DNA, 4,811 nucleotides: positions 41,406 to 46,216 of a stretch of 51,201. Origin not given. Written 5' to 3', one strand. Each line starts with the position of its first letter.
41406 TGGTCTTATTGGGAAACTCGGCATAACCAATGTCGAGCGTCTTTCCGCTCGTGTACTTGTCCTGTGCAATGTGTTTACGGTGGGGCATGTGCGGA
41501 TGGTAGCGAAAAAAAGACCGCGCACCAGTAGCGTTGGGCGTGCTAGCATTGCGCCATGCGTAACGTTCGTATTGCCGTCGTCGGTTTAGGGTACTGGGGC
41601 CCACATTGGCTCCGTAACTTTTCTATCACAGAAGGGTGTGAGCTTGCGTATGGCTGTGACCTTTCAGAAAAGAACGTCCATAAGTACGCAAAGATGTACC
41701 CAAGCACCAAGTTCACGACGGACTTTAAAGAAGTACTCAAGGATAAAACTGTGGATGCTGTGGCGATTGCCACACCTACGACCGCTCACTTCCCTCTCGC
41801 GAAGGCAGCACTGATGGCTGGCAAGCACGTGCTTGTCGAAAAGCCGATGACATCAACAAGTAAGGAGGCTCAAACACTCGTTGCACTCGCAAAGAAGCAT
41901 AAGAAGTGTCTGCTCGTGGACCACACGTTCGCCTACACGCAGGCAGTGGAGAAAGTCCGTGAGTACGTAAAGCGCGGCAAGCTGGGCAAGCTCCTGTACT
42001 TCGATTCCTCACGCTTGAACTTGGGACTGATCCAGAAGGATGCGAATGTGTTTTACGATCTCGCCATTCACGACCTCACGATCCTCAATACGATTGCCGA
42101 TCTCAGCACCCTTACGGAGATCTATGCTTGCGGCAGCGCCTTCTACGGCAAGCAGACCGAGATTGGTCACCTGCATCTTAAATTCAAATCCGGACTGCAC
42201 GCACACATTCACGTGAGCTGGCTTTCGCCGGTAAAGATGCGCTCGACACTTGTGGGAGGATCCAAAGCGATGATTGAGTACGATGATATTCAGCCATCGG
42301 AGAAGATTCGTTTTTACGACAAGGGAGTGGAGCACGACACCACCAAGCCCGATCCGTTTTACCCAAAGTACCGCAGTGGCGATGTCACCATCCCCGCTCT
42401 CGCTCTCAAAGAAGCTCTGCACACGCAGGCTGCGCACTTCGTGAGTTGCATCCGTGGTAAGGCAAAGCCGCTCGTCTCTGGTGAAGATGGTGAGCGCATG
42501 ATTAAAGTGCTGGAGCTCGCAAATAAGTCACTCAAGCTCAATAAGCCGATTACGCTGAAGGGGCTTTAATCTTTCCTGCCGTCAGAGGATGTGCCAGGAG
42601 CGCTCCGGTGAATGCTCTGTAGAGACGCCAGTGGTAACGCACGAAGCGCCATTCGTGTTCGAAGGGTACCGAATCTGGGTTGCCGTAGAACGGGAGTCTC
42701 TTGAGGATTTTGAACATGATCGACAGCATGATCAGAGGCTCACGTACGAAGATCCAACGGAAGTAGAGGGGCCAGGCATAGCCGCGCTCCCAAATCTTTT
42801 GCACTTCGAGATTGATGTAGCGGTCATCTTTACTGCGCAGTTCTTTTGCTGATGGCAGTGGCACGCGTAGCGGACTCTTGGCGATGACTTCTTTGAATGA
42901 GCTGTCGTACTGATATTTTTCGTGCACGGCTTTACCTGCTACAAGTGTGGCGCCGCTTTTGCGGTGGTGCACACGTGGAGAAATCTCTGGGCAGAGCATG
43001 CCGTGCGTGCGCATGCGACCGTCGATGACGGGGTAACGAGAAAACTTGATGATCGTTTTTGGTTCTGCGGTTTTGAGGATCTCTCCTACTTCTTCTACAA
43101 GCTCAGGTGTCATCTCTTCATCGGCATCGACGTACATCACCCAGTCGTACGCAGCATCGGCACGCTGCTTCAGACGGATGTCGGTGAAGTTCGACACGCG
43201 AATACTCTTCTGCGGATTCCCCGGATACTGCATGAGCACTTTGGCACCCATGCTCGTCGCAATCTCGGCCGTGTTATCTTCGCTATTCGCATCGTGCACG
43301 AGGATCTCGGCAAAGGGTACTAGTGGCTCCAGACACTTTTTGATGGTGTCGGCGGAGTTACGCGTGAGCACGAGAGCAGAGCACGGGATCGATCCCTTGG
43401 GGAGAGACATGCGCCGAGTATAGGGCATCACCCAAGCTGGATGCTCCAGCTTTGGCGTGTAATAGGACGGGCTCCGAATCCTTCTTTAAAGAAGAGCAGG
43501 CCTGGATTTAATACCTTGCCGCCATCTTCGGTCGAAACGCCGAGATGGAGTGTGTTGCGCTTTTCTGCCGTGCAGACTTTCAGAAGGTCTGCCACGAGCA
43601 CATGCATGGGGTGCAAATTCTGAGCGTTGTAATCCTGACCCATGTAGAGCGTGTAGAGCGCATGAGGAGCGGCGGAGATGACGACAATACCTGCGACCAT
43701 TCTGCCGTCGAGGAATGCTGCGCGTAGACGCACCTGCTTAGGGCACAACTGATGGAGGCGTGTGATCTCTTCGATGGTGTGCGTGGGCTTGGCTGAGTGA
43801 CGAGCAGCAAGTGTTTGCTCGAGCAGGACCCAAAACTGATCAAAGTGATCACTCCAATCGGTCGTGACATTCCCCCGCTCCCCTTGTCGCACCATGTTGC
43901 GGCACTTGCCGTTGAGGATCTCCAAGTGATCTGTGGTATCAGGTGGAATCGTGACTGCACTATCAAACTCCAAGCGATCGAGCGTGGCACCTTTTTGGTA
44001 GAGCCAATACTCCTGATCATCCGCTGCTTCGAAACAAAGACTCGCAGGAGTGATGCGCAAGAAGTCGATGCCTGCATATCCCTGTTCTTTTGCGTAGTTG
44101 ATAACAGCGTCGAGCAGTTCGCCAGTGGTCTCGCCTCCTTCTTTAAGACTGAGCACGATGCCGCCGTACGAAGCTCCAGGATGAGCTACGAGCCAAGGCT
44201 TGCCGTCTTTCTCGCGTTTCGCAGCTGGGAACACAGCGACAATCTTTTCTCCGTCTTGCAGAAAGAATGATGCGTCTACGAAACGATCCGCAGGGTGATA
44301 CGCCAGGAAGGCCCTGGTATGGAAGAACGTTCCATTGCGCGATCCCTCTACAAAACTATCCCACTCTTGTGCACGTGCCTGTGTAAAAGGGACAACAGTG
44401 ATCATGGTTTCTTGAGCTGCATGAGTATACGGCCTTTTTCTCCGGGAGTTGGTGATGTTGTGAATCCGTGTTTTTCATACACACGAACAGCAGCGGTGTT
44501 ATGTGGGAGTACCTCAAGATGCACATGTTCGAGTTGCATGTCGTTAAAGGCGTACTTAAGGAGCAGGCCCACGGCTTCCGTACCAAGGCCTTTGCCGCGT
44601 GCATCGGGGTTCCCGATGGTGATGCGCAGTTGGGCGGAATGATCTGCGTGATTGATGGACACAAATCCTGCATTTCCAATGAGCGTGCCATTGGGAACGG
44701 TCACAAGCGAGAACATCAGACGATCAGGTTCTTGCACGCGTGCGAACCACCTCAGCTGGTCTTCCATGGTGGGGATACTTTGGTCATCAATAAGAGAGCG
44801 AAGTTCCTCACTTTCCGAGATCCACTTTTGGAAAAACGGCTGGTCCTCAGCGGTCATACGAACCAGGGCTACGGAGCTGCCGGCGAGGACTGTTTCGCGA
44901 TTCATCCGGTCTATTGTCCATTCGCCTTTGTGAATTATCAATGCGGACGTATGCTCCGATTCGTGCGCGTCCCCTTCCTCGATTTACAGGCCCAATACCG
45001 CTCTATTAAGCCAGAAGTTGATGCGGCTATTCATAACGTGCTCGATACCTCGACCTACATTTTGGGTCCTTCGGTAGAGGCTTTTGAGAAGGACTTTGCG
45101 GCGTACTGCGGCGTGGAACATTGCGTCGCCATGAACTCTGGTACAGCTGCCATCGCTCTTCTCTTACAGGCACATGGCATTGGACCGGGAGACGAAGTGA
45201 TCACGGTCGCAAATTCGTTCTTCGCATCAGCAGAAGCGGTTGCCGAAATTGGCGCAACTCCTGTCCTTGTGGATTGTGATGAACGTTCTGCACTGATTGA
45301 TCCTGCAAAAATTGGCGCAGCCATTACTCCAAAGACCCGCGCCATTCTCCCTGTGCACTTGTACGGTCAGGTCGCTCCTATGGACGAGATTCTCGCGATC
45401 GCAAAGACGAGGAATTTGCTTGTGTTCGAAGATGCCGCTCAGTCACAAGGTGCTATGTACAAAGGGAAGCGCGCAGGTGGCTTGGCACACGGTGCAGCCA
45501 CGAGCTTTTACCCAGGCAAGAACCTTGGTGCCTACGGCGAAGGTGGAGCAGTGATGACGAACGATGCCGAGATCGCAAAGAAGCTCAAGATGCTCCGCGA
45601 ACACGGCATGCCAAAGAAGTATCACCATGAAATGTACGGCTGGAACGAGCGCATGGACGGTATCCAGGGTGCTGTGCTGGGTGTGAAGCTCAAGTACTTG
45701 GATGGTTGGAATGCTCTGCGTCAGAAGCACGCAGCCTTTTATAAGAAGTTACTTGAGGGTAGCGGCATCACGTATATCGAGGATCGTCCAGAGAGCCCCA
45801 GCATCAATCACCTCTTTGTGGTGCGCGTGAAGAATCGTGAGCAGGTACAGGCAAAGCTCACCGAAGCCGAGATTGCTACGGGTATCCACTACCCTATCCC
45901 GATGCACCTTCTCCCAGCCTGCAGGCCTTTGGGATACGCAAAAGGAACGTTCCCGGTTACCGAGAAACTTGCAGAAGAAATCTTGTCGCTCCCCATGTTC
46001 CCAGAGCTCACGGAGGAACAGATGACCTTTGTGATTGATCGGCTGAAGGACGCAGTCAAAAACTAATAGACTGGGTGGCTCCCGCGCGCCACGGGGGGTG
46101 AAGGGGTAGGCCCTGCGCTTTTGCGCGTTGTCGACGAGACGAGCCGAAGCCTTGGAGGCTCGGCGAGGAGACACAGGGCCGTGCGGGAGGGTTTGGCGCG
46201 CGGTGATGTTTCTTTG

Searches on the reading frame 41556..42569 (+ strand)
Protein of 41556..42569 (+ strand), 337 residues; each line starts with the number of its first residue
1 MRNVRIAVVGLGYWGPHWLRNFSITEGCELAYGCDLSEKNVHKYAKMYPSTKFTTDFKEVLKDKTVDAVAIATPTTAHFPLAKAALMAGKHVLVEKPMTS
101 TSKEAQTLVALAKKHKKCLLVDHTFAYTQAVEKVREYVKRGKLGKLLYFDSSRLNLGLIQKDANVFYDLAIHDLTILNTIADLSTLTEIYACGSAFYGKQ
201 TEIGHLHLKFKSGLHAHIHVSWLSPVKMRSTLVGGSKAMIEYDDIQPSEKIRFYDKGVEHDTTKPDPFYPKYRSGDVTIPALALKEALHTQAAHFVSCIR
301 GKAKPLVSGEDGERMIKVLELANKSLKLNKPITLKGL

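Call 6: search_protein_families(library=pfam, proteins=[window:41556-42569:+], max_evalue=0.01)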
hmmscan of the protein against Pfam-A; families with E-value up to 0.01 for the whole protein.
window:41556-42569:+ (337 aa): 3 families
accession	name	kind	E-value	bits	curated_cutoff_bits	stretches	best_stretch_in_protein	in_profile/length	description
PF01408.29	GFO_IDH_MocA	-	1.1e-25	91.1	24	1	4-123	1-120/120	Oxidoreductase family, NAD-binding Rossmann fold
PF22725.1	GFO_IDH_MocA_C3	-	9.8e-10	38.9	27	1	132-241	2-124/124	GFO/IDH/MocA C-terminal domain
PF02894.22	GFO_IDH_MocA_C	-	6.7e-06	26.5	22.9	1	135-334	1-218/218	Oxidoreductase family, C-terminal alpha/beta domain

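Call 69: search_protein_families(library=ncbifam, proteins=[window:41556-42569:+], max_evalue=0.00001)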
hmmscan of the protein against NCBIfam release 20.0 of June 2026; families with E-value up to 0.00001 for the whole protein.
window:41556-42569:+ (337 aa): 9 families
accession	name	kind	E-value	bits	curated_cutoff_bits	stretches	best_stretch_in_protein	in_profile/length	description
NF040723.1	UDP-GlcNAcDh_Arch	equivalog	5.6e-49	167.3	450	1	4-258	1-251/302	UDP-N-acetylglucosamine 3-dehydrogenase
TIGR04380.1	myo_inos_iolG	equivalog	4e-36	124.5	355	1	4-332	2-329/330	inositol 2-dehydrogenase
NF008607.0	PRK11579.1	subfamily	1.8e-24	86.4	330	1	3-151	4-150/346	oxidoreductase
NF052479.1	LevoglcsnDh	equivalog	4.5e-21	75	650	1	34-153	42-161/386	levoglucosan dehydrogenase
NF041392.1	XylDh_Gfo6_Halo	equivalog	4.1e-19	68.6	350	1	3-147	16-164/350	D-xylose 1-dehydrogenase Gfo6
NF058563.1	BT_2159_fam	equivalog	1.9e-18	66.6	650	1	4-174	1-171/350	disaccharide 3-dehydrogenase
NF058561.1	BT_2158_fam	equivalog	3.8e-18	65.3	750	1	4-146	36-177/487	glycoside 3-dehydrogenase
NF007574.0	PRK10206.1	equivalog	4.1e-17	62.3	352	1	44-151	44-151/345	oxidoreductase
NF052679.1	InsChiInosDhIolG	equivalog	1.6e-13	50.4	540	1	4-209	3-208/343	bifunctional inositol 2-dehydrogenase/D-chiro-inositol 1-dehydrogenase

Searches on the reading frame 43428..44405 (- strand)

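Call 6: search_protein_families(library=pfam, proteins=[window:43428-44405:-], max_evalue=0.01)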
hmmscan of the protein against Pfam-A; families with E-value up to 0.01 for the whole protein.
window:43428-44405:- (325 aa): 2 families
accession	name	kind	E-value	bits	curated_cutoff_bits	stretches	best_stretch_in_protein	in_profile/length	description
PF13480.13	Acetyltransf_6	-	2.4e-10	41.1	22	1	169-293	8-139/143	Acetyltransferase (GNAT) domain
PF04339.18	FemAB_like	-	0.003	17.2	27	1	185-265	211-289/369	Peptidogalycan biosysnthesis/recognition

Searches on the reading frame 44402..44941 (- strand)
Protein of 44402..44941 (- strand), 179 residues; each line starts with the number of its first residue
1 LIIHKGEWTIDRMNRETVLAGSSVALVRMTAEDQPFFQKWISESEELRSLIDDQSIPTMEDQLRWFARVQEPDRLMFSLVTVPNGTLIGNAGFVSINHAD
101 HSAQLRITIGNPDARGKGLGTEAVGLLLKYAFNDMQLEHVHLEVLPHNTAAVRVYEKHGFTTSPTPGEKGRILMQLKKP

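Call 7: search_protein_families(library=pfam, proteins=[window:44402-44941:-], max_evalue=0.01)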
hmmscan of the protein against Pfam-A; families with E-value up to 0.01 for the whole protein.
window:44402-44941:- (179 aa): 7 families
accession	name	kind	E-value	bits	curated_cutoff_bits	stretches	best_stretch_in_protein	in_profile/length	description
PF13302.13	Acetyltransf_3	-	3.9e-22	79.9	25.4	1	25-161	3-138/138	Acetyltransferase (GNAT) domain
PF00583.31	Acetyltransf_1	-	1.6e-15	57.8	20.7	1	56-160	18-116/116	Acetyltransferase (GNAT) family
PF13523.12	Acetyltransf_8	-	5.2e-08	33.1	27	1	100-163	77-140/145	Acetyltransferase (GNAT) domain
PF13420.13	Acetyltransf_4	-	9.3e-08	32.7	24.3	1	29-162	4-136/155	Acetyltransferase (GNAT) domain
PF13508.13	Acetyltransf_7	-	2.5e-06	28.2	27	1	87-161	14-83/84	Acetyltransferase (GNAT) domain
PF13673.13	Acetyltransf_10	-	3.9e-05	24.1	23.6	1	92-173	44-120/128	Acetyltransferase (GNAT) domain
PF08445.16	FR47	-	0.0012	19.2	22.1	1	111-162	30-79/86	FR47-like protein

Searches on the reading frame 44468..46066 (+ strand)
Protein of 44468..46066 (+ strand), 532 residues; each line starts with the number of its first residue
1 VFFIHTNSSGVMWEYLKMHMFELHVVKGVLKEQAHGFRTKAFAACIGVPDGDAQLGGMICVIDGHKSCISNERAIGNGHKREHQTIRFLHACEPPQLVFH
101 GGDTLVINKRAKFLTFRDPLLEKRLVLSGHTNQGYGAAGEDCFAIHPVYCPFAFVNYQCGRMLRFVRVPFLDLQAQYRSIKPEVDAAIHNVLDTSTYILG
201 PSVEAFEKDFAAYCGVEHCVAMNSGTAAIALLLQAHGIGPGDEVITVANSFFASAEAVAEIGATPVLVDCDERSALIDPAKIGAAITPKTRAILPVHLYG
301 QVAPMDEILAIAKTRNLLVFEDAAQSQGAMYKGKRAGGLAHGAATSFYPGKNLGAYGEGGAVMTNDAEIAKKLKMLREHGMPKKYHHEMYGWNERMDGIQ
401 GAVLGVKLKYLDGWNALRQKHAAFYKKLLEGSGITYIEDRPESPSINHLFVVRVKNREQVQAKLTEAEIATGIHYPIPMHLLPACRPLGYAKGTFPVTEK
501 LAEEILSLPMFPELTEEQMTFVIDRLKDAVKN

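Call 7: search_protein_families(library=pfam, proteins=[window:44468-46066:+], max_evalue=0.01)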
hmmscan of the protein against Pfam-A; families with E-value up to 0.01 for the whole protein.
window:44468-46066:+ (532 aa): 5 families
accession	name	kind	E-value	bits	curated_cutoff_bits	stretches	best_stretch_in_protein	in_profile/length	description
PF01041.23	DegT_DnrJ_EryC1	-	1.9e-117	393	19.8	1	180-526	3-359/360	DegT/DnrJ/EryC1/StrS aminotransferase family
PF01212.27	Beta_elim_lyase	-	1.4e-08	34.8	27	1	193-324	24-170/288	Beta-eliminating lyase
PF01053.26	Cys_Met_Meta_PP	-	4.2e-08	32.6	27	1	201-377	52-226/381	Cys/Met metabolism PLP-dependent enzyme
PF00155.27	Aminotran_1_2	-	1.7e-06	27.9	19.7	1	203-379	44-247/361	Aminotransferase class I and II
PF00266.25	Aminotran_5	-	4.4e-06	26.3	21.5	1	202-328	44-181/371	Aminotransferase class-V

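Call 69: search_protein_families(library=ncbifam, proteins=[window:44468-46066:+], max_evalue=0.00001)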
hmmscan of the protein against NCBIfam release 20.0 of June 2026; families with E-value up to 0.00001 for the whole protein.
window:44468-46066:+ (532 aa): 14 families
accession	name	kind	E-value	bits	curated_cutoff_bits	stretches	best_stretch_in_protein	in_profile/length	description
TIGR03588.1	PseC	equivalog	1.4e-75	254.6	423.5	1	180-528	9-378/380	UDP-4-amino-4,6-dideoxy-N-acetyl-beta-L-altrosamine transaminase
NF008658.2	PRK11658.1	equivalog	2.6e-59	200.8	631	1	180-531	12-378/379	UDP-4-amino-4-deoxy-L-arabinose aminotransferase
NF008687.0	PRK11706.1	equivalog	1.3e-58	198.5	375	1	210-530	40-374/375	dTDP-4-amino-4,6-dideoxygalactose transaminase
TIGR04181.1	NHT_00031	hypoth_equivalog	1.4e-56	191.9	420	1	196-509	23-357/359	LegC family aminotransferase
TIGR04427.1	PLP_DesI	equivalog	5.4e-49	167.3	650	1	200-530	51-383/390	dTDP-4-dehydro-6-deoxyglucose aminotransferase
TIGR02379.1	ECA_wecE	subfamily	5.5e-47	160.3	434.85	1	215-530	45-375/376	dTDP-4-amino-4,6-dideoxy-D-glucose transaminase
NF011936.0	PRK15407.1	equivalog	1.2e-43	149.5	423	1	183-380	48-251/440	lipopolysaccharide biosynthesis protein RfbH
NF004770.0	PRK06108.1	subfamily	9.7e-08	31.2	422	1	207-319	87-206/396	pyridoxal phosphate-dependent aminotransferase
NF005816.0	PRK07682.1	equivalog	3.6e-07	29.2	620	1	223-323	97-203/390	aminotransferase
NF006003.0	PRK08133.1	equivalog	3.9e-07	29.1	522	1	200-380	65-244/396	O-succinylhomoserine sulfhydrylase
NF005871.0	PRK07811.1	equivalog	6e-07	28.3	513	1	200-377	60-235/389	cystathionine gamma-synthase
TIGR01325.1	O_suc_HS_sulf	equivalog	1e-06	27.7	510.05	1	200-380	53-231/380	O-succinylhomoserine sulfhydrylase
NF004621.0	PRK05957.1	equivalog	1.9e-06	26.9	498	1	238-296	110-167/389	pyridoxal phosphate-dependent aminotransferase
NF005305.0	PRK06836.1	equivalog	9.6e-06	25.1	376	0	220-294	101-175/396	pyridoxal phosphate-dependent aminotransferase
